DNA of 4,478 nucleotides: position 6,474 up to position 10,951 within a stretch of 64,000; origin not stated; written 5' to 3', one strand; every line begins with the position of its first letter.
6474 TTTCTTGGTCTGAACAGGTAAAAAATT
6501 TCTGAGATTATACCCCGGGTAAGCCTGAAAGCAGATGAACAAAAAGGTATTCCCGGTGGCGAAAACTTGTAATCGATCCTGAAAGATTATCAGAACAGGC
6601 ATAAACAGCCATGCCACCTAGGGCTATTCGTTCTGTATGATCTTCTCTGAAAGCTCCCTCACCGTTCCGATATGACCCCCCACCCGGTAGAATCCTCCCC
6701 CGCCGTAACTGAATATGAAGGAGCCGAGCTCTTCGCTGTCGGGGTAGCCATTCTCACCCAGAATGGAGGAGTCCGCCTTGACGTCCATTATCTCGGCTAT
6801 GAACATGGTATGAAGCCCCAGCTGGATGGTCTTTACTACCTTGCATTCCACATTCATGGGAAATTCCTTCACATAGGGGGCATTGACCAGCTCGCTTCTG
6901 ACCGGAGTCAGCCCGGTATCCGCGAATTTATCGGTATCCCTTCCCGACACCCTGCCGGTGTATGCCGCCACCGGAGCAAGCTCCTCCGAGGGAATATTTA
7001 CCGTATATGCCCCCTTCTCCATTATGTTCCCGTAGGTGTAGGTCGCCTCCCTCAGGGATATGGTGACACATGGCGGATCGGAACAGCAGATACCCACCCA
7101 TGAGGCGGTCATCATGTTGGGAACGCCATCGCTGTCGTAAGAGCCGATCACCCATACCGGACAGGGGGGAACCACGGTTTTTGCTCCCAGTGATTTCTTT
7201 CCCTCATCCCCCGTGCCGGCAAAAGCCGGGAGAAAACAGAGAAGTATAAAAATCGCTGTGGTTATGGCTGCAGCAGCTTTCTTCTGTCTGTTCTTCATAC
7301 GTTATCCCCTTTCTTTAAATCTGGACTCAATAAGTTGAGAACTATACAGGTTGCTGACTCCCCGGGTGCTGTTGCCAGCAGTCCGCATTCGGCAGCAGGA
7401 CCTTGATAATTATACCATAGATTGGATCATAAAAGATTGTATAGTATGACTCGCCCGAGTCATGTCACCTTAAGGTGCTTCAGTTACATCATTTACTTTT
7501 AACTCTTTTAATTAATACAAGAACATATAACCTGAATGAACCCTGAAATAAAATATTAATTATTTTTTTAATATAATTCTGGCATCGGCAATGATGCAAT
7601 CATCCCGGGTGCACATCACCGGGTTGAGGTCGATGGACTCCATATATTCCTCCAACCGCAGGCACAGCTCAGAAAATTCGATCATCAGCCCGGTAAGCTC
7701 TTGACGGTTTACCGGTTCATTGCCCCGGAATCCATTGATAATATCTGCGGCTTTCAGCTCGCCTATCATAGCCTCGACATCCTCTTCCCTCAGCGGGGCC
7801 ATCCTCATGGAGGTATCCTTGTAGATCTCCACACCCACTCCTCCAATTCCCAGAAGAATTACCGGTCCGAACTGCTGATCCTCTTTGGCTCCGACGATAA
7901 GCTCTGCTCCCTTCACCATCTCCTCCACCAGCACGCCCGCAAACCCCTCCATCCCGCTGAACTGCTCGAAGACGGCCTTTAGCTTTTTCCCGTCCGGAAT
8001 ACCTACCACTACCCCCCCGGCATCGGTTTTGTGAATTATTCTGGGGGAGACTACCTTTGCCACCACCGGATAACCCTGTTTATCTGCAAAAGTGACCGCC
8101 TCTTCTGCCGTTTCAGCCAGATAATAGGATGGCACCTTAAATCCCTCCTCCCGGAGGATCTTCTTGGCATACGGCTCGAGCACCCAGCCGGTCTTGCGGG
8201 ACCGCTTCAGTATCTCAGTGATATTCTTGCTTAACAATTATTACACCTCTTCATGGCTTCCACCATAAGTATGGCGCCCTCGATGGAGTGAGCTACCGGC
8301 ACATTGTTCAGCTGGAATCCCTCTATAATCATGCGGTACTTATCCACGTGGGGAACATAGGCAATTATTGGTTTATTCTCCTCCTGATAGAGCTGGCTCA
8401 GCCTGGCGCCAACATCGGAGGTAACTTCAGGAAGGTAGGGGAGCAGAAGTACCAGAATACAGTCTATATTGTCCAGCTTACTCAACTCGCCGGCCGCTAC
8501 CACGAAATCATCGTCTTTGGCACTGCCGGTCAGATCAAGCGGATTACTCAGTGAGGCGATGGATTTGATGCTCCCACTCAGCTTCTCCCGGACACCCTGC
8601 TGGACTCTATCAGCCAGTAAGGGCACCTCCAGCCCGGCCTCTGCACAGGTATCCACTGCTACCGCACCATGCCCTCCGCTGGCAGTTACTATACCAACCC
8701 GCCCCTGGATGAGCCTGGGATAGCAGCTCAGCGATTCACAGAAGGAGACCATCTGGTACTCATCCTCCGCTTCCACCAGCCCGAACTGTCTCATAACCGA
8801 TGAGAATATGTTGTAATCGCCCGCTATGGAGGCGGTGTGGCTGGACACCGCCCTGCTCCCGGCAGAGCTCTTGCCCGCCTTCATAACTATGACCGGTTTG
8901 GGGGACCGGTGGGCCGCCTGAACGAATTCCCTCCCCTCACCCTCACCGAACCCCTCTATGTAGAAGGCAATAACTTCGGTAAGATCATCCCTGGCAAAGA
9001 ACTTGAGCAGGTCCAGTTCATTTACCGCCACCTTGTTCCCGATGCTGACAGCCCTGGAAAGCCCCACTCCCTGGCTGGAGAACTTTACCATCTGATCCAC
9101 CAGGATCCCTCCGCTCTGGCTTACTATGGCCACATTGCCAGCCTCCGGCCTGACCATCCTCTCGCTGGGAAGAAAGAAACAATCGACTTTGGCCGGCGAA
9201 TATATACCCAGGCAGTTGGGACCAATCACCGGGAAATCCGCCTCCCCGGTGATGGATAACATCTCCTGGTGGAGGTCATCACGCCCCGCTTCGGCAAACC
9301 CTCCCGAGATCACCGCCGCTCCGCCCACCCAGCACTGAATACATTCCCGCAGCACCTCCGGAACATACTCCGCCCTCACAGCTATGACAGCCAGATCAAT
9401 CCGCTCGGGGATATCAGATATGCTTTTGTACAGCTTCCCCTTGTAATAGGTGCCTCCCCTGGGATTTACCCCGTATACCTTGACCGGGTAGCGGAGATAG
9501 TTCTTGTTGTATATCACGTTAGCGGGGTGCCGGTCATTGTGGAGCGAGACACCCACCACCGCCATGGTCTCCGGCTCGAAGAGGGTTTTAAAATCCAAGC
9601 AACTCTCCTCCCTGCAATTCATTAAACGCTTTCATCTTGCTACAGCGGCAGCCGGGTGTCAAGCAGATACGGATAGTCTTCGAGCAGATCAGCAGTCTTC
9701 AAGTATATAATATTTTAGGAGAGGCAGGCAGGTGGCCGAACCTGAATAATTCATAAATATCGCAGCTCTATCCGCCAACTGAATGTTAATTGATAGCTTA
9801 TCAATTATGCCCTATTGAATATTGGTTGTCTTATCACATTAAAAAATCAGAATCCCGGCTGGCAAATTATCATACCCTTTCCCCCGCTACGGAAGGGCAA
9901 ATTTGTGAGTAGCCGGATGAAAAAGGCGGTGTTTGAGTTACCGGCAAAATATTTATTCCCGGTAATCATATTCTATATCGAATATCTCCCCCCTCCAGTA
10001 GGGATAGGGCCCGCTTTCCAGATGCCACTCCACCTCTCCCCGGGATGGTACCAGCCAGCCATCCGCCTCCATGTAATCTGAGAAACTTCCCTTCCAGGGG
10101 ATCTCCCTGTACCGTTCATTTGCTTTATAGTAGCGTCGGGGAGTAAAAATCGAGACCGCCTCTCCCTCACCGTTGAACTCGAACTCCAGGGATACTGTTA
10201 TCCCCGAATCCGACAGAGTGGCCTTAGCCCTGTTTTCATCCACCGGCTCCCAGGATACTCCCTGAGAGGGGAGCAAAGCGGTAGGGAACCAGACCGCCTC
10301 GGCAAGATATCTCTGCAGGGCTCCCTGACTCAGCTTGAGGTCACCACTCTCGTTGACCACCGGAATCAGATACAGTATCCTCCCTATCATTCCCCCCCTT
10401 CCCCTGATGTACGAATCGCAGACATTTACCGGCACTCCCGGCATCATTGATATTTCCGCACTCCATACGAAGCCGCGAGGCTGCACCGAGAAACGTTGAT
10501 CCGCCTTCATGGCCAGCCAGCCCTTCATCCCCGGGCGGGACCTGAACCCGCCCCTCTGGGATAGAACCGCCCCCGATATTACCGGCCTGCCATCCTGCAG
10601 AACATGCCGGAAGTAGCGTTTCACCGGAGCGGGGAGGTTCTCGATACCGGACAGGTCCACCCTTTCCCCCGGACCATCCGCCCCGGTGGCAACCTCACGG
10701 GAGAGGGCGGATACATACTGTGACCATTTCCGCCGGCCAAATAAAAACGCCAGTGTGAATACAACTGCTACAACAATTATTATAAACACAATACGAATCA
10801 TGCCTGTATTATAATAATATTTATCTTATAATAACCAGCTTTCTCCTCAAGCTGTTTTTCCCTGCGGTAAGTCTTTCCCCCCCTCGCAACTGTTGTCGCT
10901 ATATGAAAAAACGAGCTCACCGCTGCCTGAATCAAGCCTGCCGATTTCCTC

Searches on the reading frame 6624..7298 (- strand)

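Call 7: search_protein_families(library=pfam, proteins=[window:6624-7298:-], max_evalue=0.01)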
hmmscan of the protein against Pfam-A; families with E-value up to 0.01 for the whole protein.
window:6624-7298:- (224 aa): 1 family
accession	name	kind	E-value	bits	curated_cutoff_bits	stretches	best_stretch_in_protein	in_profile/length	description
PF01613.24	Flavin_Reduct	-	5.6e-34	117.9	27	1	46-180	6-138/153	Flavin reductase like domain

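Call 8: search_protein_families(library=ncbifam, proteins=[window:6624-7298:-], max_evalue=0.01)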
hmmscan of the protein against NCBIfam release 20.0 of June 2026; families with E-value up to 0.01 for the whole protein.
window:6624-7298:- (224 aa): 3 families
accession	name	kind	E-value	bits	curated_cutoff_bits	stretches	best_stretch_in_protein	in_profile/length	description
NF045733.1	StyMonoxStyB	equivalog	2.3e-09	37.4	200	1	48-174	15-132/150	styrene monooxygenase NADH-dependent flavin reductase subunit StyB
TIGR03615.1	RutF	equivalog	7.3e-07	29.3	254.75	1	62-177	30-141/156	NADH-dependent FMN reductase RutF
NF045630.1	monooxsub_HsaB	equivalog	0.00025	20.9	230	1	48-172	21-139/186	3-hydroxy-9,10-secoandrosta-1,3,5(10)-triene-9,17-dione monooxygenase reductase subunit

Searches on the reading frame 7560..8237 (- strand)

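Call 7: search_protein_families(library=pfam, proteins=[window:7560-8237:-], max_evalue=0.01)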
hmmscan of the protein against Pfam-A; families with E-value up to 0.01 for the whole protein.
window:7560-8237:- (225 aa): 2 families
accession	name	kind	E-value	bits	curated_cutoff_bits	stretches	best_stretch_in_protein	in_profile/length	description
PF13549.11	ATP-grasp_5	-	3.4e-60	203.6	27.6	1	13-223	4-221/221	ATP-grasp domain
PF01071.24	GARS_A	-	0.0023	18.2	27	1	23-117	5-98/194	Phosphoribosylglycinamide synthetase, ATP-grasp (A) domain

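Call 8: search_protein_families(library=ncbifam, proteins=[window:7560-8237:-], max_evalue=0.01)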
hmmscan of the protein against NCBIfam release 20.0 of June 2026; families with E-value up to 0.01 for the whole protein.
window:7560-8237:- (225 aa): 10 families
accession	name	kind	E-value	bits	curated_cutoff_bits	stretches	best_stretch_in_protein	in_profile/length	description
NF045492.1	HydPropCoALig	equivalog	1.1e-60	205.9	1300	1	6-225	8-231/700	3-hydroxypropionate--CoA ligase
NF045493.1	HydDutCoALig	equivalog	1e-46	159.9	1300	1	9-223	476-698/698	4-hydroxybutyrate--CoA ligase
NF045494.1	AcCoALig_Archglob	equivalog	6e-42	143.9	1200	1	19-223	3-205/665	acetate--CoA ligase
NF010623.0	PRK14016.1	subfamily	2.7e-06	25.8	877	1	24-112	218-299/871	cyanophycin synthetase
TIGR02068.2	cya_phycin_syn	equivalog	4.5e-06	24.9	850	1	24-112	217-298/862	cyanophycin synthetase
NF001913.0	PRK00696.1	equivalog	0.00018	20.6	370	1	22-222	6-217/388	ADP-forming succinate--CoA ligase subunit beta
TIGR00768.1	rimK_fam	subfamily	0.00048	19.6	143.4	1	26-111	93-173/276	RimK family alpha-L-glutamate ligase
TIGR01016.1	sucCoAbeta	subfamily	0.0005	19.1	375.55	1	23-221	7-216/386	succinate-CoA ligase subunit beta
TIGR00877.1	purD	equivalog_domain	0.0031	16.4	288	1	23-116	107-199/425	phosphoribosylamine--glycine ligase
NF002378.0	PRK01372.1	subfamily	0.0034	16.1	243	1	24-124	104-195/305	D-alanine--D-alanine ligase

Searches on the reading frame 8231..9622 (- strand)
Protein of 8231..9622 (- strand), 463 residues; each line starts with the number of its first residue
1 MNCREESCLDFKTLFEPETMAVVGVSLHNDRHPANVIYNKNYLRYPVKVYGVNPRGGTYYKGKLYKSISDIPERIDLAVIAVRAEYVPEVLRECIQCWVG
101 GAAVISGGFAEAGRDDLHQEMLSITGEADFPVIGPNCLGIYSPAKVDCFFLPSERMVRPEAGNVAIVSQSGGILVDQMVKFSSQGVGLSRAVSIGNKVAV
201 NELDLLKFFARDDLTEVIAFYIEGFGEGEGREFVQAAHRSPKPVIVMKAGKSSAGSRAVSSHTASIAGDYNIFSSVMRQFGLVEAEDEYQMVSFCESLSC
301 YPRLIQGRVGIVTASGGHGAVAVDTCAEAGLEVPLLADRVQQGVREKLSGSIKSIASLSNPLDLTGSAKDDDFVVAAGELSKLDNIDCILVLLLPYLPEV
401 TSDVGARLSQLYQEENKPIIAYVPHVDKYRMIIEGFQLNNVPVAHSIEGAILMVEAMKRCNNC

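Call 7: search_protein_families(library=pfam, proteins=[window:8231-9622:-], max_evalue=0.01)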
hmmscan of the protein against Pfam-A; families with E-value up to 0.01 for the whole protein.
window:8231-9622:- (463 aa): 3 families
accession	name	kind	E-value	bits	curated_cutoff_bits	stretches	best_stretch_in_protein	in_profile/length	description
PF13607.11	Succ_CoA_lig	-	2.3e-41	141.2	27.4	1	161-296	1-136/138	Succinyl-CoA ligase like flavodoxin domain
PF13380.12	CoA_binding_2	-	6.5e-16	59.3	22.8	1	19-141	2-114/116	CoA binding domain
PF02629.25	CoA_binding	-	2.6e-07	31.7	22.3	1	18-106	4-95/97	CoA binding domain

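Call 8: search_protein_families(library=ncbifam, proteins=[window:8231-9622:-], max_evalue=0.01)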
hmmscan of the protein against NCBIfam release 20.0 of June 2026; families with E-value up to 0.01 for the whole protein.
window:8231-9622:- (463 aa): 6 families
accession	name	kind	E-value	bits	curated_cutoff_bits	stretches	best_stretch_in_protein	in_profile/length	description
TIGR02717.1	AcCoA-syn-alpha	equivalog_domain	3.1e-100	336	567.15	1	12-459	2-445/447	acetate--CoA ligase alpha subunit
NF045494.1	AcCoALig_Archglob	equivalog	6.6e-81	272.6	1200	1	9-460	216-662/665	acetate--CoA ligase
NF045492.1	HydPropCoALig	equivalog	6.7e-72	242.9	1300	1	10-459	247-695/700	3-hydroxypropionate--CoA ligase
NF045493.1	HydDutCoALig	equivalog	3.9e-64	217.4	1300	1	13-459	5-448/698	4-hydroxybutyrate--CoA ligase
NF004230.0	PRK05678.1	equivalog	2.2e-18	66.5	336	1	49-268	36-254/291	succinate--CoA ligase subunit alpha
TIGR01019.1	sucCoAalpha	subfamily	4.2e-17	62.4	353.2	1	40-268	24-252/286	succinate--CoA ligase subunit alpha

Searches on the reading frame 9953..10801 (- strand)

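Call 7: search_protein_families(library=pfam, proteins=[window:9953-10801:-], max_evalue=0.01)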
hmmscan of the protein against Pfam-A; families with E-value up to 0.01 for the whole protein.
window:9953-10801:- (282 aa): 2 families
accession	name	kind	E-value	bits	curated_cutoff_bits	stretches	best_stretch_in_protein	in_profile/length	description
PF21900.3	DUF6920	-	3.9e-74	249.4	27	1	54-278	1-222/222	Family of unknown function (DUF6920)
PF20181.5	DUF6544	-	2.2e-72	243.3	25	1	51-271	6-221/221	Family of unknown function (DUF6544)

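Call 8: search_protein_families(library=ncbifam, proteins=[window:9953-10801:-], max_evalue=0.01)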
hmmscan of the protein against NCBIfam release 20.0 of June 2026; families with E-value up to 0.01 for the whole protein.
window:9953-10801:- (282 aa): 0 families
